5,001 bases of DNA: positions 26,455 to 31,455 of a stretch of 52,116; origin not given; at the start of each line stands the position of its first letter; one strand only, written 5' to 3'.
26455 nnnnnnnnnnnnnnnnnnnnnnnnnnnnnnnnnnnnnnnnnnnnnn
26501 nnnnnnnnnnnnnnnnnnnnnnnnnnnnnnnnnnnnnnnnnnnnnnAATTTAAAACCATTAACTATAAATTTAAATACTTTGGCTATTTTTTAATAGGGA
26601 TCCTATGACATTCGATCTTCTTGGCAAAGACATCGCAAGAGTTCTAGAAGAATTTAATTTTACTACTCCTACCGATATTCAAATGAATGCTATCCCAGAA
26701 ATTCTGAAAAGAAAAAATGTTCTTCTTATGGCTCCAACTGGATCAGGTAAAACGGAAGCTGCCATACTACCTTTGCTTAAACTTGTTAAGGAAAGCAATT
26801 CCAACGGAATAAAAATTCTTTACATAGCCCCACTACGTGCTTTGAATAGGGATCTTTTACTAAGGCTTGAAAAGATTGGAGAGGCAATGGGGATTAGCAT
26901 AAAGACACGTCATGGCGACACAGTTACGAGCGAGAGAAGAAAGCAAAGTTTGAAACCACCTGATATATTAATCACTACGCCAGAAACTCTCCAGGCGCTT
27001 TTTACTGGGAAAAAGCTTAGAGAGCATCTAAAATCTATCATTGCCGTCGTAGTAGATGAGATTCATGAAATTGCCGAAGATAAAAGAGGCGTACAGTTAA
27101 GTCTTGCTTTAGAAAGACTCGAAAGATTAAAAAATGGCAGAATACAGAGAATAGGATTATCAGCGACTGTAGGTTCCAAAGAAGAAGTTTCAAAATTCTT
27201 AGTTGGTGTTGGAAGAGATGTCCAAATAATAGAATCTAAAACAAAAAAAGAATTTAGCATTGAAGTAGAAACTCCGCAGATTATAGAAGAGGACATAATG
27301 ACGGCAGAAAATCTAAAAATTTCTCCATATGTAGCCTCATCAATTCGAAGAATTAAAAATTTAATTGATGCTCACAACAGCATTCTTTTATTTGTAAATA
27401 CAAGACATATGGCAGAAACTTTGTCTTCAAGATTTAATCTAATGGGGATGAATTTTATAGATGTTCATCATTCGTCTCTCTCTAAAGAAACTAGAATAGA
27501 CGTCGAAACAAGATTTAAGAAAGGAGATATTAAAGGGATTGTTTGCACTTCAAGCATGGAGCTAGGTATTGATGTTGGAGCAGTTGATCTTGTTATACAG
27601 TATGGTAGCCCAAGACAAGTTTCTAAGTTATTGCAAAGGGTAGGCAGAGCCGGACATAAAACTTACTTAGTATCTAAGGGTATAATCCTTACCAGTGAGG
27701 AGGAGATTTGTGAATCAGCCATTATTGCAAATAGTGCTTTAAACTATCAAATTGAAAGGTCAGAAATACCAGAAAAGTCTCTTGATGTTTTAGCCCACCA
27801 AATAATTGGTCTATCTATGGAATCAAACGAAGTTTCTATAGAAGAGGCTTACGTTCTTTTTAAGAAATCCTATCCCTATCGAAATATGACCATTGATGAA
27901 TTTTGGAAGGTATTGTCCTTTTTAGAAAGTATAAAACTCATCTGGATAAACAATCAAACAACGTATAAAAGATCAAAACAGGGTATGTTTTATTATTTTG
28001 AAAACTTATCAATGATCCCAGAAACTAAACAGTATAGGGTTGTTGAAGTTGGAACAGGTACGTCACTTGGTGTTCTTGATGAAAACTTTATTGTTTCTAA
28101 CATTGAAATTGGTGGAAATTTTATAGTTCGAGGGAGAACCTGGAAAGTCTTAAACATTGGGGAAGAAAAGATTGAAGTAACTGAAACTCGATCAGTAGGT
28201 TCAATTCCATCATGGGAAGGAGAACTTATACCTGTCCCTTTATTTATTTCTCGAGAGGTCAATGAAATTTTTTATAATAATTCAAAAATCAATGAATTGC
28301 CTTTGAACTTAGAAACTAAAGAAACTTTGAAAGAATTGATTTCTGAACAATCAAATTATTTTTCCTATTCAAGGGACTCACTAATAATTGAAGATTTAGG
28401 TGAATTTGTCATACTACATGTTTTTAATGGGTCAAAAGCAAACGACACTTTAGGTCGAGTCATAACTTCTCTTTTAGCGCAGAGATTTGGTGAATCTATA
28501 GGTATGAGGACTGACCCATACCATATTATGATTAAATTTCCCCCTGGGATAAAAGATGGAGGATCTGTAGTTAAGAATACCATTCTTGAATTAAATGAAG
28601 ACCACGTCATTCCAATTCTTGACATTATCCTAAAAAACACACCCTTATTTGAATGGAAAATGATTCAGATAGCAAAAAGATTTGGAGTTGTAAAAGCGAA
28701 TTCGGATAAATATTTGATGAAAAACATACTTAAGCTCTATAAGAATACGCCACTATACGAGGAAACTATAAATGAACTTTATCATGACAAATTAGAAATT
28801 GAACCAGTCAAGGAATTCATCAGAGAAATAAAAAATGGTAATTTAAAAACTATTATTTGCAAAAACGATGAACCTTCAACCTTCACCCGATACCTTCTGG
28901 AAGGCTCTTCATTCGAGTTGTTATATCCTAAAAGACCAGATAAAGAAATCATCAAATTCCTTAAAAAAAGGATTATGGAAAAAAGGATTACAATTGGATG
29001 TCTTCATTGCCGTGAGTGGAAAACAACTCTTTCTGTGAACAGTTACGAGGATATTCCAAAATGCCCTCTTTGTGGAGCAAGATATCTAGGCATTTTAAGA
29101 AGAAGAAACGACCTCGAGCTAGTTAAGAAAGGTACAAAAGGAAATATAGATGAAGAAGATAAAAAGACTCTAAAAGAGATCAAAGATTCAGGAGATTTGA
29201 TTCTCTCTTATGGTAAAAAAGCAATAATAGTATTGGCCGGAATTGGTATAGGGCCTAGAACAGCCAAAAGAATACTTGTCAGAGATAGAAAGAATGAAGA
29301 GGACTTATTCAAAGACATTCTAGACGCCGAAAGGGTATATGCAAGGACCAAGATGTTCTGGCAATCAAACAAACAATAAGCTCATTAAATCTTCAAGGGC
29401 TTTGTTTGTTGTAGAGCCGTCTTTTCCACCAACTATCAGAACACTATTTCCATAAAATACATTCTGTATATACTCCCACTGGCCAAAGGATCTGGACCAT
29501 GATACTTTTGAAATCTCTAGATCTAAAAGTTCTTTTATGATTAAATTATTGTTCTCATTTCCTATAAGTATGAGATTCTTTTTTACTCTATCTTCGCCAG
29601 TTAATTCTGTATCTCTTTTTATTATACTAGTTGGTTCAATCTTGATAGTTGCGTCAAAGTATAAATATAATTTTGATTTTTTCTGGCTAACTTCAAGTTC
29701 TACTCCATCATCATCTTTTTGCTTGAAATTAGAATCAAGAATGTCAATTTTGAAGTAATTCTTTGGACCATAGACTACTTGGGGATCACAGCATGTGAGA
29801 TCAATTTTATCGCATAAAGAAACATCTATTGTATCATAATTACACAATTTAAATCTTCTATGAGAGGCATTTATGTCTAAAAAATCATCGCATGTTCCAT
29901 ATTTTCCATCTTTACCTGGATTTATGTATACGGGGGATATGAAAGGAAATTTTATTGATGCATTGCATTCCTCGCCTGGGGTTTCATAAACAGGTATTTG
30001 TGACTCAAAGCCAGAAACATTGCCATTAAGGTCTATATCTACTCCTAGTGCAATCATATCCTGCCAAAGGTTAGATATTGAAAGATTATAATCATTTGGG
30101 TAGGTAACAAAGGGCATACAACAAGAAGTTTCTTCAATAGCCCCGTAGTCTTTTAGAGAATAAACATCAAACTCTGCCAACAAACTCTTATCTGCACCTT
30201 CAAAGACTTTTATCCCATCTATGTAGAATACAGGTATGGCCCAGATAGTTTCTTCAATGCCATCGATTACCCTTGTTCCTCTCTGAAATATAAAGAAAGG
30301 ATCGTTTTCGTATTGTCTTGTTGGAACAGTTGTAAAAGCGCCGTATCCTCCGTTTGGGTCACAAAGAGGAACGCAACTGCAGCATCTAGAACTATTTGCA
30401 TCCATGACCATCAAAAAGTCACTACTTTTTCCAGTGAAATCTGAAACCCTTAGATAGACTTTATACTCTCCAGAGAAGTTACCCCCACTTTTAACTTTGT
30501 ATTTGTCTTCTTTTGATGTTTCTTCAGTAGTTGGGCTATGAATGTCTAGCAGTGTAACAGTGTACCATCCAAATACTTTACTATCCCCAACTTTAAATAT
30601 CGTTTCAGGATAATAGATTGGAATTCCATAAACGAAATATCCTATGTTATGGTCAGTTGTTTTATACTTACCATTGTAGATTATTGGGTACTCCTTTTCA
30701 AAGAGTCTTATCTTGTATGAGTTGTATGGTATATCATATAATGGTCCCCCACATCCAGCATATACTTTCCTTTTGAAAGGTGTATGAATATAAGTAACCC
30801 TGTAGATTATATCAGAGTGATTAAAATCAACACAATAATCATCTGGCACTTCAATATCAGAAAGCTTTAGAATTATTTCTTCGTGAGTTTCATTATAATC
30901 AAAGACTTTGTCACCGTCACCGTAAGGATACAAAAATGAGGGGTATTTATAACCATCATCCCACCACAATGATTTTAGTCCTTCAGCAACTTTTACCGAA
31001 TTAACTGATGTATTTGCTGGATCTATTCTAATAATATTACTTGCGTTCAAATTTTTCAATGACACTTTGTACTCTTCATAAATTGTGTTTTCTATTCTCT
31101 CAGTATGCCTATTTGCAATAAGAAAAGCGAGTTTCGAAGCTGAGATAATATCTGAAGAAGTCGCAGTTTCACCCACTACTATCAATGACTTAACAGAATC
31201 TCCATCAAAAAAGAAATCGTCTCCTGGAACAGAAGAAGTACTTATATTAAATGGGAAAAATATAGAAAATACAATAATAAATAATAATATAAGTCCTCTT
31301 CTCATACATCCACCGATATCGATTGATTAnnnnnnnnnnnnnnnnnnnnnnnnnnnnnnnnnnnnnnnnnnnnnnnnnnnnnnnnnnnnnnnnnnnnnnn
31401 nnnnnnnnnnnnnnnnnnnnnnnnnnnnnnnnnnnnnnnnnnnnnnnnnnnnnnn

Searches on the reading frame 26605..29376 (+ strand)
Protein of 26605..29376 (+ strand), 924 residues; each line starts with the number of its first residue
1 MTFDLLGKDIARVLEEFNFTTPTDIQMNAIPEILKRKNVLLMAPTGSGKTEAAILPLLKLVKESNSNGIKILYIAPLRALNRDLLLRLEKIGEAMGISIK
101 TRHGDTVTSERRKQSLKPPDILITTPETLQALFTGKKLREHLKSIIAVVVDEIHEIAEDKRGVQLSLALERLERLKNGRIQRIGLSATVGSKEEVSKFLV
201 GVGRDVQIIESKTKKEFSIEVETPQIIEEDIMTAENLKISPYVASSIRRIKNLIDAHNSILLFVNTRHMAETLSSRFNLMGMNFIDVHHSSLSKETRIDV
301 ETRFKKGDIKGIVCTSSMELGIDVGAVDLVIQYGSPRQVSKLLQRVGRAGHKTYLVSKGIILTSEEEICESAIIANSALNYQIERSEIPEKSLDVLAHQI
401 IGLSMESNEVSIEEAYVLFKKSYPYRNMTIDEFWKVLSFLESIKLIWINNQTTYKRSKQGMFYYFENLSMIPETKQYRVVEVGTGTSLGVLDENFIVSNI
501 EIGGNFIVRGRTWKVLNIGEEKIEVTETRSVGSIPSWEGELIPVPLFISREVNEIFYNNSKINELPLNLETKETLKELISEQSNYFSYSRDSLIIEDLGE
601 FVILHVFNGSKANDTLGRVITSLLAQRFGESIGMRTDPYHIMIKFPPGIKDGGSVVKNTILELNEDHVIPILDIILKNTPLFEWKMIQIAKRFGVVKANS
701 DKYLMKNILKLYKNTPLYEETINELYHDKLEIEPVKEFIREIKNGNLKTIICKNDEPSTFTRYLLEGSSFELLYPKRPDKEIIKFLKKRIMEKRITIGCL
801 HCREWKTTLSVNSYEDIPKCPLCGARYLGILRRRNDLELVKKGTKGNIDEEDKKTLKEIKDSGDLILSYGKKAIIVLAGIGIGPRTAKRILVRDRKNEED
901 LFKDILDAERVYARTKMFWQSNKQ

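Call 16: search_protein_families(library=pfam, proteins=[window:26605-29376:+], max_evalue=0.001)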
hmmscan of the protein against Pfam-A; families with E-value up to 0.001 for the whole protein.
window:26605-29376:+ (924 aa): 7 families
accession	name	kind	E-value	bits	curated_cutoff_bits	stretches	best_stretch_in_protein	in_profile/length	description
PF00270.35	DEAD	-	3.8e-40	137.8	26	1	23-191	1-162/167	DEAD/DEAH box helicase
PF08494.16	DEAD_assoc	-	1.7e-28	100.2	23.5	1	590-760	4-190/191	DEAD/H associated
PF00271.37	Helicase_C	-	4e-21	75.8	23.5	1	249-351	5-108/110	Helicase conserved C-terminal domain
PF19306.5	WH_Lhr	-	5e-15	55.7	27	1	381-529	6-162/168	Large helicase-related protein, winged helix domain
PF04851.21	ResIII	-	3.6e-13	50.2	22.5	1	22-189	4-162/164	Type III restriction enzyme, res subunit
PF22527.2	DEXQc_Suv3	-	4.8e-05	23.4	27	1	34-169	11-118/154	DEXQ-box helicase domain of Suv3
PF13245.12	AAA_19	-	0.00031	21.4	25.1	0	26-157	1-103/134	AAA domain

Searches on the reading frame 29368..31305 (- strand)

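Call 16: search_protein_families(library=pfam, proteins=[window:29368-31305:-], max_evalue=0.001)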
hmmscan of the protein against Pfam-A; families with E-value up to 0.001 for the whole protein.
window:29368-31305:- (646 aa): 1 family
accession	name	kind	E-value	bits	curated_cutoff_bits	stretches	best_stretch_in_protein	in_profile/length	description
PF05124.17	S_layer_C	-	1.4e-16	61.1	23.9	1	39-643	16-176/177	S-layer like family, outer domain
